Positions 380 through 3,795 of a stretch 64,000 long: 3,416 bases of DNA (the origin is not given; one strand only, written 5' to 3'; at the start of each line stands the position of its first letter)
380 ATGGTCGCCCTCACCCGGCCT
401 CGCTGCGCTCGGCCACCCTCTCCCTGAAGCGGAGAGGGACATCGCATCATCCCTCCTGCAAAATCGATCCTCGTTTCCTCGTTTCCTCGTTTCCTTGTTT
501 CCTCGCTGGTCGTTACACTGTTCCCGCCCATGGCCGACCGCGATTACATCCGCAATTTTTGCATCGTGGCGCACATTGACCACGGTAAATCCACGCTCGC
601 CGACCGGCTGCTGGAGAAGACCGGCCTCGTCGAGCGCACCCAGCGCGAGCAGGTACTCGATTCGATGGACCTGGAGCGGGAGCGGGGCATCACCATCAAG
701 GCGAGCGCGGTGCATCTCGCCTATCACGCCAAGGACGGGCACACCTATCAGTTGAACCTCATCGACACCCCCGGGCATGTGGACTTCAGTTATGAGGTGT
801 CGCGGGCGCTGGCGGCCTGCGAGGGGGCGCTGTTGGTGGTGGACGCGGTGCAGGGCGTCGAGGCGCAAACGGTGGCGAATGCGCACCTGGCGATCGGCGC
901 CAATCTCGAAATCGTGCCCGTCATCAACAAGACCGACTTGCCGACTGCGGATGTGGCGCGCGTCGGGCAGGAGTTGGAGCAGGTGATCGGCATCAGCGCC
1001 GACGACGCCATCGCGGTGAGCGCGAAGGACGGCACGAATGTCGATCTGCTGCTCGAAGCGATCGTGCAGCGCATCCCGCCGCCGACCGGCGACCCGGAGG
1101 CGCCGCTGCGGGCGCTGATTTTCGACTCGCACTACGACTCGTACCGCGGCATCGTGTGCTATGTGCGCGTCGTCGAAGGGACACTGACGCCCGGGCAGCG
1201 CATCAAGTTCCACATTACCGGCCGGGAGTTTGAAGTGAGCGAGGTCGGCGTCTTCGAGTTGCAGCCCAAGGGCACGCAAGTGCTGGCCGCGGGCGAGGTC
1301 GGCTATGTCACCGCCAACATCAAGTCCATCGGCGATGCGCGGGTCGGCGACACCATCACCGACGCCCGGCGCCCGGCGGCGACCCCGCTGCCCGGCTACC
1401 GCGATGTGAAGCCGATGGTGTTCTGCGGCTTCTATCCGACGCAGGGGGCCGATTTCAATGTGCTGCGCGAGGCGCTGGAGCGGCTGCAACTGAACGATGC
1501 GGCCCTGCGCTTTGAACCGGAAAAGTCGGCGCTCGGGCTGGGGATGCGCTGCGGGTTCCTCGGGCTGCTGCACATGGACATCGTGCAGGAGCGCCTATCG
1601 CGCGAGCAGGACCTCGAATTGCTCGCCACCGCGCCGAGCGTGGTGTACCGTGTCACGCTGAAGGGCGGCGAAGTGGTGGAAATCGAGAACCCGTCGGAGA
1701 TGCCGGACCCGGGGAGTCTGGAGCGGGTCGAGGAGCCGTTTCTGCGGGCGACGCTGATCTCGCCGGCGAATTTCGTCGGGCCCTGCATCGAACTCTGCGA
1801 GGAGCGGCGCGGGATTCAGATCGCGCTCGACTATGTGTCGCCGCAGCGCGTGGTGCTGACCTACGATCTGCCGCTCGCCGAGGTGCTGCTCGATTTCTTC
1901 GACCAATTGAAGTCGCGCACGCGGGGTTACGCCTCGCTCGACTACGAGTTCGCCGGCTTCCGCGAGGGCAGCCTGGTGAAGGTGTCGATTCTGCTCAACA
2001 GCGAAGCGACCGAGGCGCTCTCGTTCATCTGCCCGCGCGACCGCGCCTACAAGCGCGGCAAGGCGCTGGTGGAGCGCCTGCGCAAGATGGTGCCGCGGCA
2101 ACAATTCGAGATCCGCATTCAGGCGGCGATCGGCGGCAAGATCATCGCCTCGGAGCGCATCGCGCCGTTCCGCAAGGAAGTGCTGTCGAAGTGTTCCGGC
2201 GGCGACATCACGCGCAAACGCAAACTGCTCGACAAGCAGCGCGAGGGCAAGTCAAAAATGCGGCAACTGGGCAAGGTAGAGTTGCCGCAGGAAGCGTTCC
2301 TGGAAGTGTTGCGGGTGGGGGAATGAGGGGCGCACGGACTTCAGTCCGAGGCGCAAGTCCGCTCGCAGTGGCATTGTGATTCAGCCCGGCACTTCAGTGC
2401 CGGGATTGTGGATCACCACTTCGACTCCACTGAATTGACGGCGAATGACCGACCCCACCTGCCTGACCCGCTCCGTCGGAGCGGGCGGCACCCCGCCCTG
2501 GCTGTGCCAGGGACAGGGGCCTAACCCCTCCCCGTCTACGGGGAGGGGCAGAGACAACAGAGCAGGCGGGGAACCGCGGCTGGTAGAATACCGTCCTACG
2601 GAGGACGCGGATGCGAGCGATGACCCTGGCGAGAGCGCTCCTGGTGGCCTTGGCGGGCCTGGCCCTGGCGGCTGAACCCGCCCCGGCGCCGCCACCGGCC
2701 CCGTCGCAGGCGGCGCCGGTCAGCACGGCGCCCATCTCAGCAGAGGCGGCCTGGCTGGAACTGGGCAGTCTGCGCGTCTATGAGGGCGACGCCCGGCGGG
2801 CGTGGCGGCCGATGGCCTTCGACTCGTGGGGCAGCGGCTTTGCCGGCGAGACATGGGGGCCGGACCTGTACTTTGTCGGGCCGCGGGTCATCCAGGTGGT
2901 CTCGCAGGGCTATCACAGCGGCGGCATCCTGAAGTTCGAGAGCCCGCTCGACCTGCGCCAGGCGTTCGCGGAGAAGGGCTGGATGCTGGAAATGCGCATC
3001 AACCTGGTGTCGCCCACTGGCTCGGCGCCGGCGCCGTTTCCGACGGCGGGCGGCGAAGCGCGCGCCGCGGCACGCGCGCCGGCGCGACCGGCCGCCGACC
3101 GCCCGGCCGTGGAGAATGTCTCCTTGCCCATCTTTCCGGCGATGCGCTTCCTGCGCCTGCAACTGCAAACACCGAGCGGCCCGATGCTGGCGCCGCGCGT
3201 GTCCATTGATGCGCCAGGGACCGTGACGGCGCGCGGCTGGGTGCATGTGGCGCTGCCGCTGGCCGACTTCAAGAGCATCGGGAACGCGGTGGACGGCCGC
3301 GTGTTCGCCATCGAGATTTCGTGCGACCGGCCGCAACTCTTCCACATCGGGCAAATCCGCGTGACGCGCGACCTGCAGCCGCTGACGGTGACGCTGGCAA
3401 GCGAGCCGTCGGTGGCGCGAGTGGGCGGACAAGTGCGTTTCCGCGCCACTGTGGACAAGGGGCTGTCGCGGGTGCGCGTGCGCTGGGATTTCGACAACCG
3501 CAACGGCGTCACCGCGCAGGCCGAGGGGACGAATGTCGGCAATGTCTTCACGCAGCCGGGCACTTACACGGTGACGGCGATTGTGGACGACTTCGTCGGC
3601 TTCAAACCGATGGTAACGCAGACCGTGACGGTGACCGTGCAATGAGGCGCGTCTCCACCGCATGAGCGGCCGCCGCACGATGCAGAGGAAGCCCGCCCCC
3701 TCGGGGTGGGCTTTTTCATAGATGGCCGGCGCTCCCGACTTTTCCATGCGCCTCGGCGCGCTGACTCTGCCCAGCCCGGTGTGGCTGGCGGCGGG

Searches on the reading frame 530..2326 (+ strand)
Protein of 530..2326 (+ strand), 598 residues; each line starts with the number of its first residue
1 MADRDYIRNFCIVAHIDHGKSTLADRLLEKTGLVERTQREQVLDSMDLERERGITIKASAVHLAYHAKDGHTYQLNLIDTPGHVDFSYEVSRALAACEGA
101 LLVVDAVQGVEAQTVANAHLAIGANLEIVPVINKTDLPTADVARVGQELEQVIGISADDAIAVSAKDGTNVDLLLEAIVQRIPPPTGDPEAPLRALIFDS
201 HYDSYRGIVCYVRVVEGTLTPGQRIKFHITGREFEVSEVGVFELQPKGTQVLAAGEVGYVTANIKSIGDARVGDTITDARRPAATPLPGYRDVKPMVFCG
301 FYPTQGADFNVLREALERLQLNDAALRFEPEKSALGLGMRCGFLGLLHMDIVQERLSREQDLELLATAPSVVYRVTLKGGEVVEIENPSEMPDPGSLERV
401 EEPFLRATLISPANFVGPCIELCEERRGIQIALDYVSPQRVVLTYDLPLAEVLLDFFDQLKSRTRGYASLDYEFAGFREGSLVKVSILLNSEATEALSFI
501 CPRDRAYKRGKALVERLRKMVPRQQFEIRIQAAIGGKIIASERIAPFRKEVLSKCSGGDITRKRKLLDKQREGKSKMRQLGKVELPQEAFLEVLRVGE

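Call 28: find_encoding_contigs(protein=window:530-2326:+, flank=10000, max_places=10)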
Protein window:530-2326:+ (598 aa): no gene with exactly this product is on record in the collection.

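Call 31: find_homologous_proteins(query=window:530-2326:+, max_evalue=1e-200)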
Query window:530-2326:+ (598 aa): 7864 proteins with E <= 1e-200 among 8000 candidates; the best 120 are listed.
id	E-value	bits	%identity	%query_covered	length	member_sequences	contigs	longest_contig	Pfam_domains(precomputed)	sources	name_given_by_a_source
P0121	0.0e+0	1259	94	100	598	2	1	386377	PF00679.31,PF06421.18,PF00009.34,PF03144.32,PF00071.29,PF22042.3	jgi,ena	-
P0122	2.1e-269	913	68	100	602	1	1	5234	PF00679.31,PF14492.13,PF06421.18,PF00009.34,PF03144.32,PF22042.3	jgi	jgi:GTP-binding protein LepA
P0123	1.6e-264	897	65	100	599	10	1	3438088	PF00679.31,PF14492.13,PF06421.18,PF00009.34,PF03144.32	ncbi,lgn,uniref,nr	ncbi:GTP-binding protein LepA [Chthonomonas calidirosea]|uniref:translation elongation factor 4 n=1 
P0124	1.4e-263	894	67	100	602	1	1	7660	PF00679.31,PF14492.13,PF06421.18,PF00009.34,PF03144.32,PF22042.3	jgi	jgi:GTP-binding protein LepA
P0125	7.7e-263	891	66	100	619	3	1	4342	PF00679.31,PF14492.13,PF06421.18,PF00009.34,PF03144.32,PF22042.3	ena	-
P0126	4.5e-262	889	66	100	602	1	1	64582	PF00679.31,PF06421.18,PF00009.34,PF03144.32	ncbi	ncbi:MAG: translation elongation factor 4 [Armatimonadota bacterium]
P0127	7.8e-262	888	67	100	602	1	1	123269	PF00679.31,PF14492.13,PF06421.18,PF00009.34,PF03144.32,PF22042.3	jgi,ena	-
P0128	1.8e-261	887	64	99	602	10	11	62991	PF00679.31,PF06421.18,PF00009.34,PF03144.32,PF22042.3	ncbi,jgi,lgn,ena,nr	ncbi:MAG TPA: translation elongation factor 4 [Armatimonadota bacterium]|nr:elongation factor 4 [Arm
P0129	1.9e-261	887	66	100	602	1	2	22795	PF00679.31,PF06421.18,PF00009.34,PF03144.32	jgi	jgi:GTP-binding protein LepA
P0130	2.0e-261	887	66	100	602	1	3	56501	PF00679.31,PF06421.18,PF00009.34,PF03144.32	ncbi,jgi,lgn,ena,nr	ncbi:Elongation factor 4 [bacterium HR16]|nr:Elongation factor 4 [bacterium HR16]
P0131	2.1e-261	887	66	99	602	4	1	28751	PF00679.31,PF06421.18,PF00009.34,PF03144.32,PF22042.3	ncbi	-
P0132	2.3e-261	886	68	99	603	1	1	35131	PF00679.31,PF06421.18,PF00009.34,PF03144.32,PF22042.3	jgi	jgi:GTP-binding protein LepA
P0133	2.3e-261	886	66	100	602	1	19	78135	PF00679.31,PF06421.18,PF00009.34,PF03144.32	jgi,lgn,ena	jgi:GTP-binding protein LepA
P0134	2.6e-261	886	67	100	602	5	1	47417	PF00679.31,PF06421.18,PF00009.34,PF03144.32,PF22042.3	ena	-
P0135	3.2e-261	886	66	100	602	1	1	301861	PF00679.31,PF06421.18,PF00009.34,PF03144.32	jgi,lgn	jgi:GTP-binding protein LepA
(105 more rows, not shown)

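Call 32: find_encoding_contigs(protein=P0121, flank=10000, max_places=6)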
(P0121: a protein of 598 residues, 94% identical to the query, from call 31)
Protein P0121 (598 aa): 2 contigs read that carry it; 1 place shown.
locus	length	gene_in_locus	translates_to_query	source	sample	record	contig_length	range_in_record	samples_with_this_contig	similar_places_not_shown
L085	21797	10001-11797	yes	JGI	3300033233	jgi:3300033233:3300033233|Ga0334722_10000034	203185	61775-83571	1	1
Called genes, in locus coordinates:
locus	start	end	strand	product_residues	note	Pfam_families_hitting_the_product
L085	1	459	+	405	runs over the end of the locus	PF28597:T2SSF_N, PF00482:T2SSF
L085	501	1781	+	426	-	PF04542:Sigma70_r2, PF04539:Sigma70_r3, PF08281:Sigma70_r4_2 (weak), PF04545:Sigma70_r4, PF00990:GGDEF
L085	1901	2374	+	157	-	-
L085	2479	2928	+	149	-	PF07963:N_methyl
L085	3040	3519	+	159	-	PF07963:N_methyl (weak)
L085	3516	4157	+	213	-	PF07963:N_methyl (weak)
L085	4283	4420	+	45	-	-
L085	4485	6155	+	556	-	-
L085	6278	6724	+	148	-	PF01220:DHquinase_II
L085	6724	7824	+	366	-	PF01321:Creatinase_N, PF00557:Peptidase_M24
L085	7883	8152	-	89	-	PF01649:Ribosomal_S20p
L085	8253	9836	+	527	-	PF03023:MurJ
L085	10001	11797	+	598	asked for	PF00009:GTP_EFTU, PF00071:Ras (faint), PF22042:EF-G_D2 (faint), PF03144:GTP_EFTU_D2, PF00679:EFG_C, PF06421:LepA_C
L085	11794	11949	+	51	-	-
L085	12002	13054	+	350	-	PF18911:PKD_4, PF00801:PKD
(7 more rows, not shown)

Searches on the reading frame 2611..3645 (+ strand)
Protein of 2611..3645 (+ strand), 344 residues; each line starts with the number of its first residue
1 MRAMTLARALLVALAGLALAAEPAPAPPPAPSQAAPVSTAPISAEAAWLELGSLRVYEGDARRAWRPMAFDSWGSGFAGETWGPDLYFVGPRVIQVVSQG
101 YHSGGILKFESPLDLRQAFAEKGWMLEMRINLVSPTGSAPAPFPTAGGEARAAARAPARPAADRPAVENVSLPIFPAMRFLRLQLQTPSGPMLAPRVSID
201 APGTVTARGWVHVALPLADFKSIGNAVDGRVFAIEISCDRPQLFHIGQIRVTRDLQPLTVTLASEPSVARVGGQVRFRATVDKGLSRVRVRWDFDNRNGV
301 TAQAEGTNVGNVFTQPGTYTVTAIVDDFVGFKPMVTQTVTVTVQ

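Call 71: find_encoding_contigs(protein=window:2611-3645:+, flank=10000, max_places=6)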
Protein window:2611-3645:+ (344 aa): no gene with exactly this product is on record in the collection.
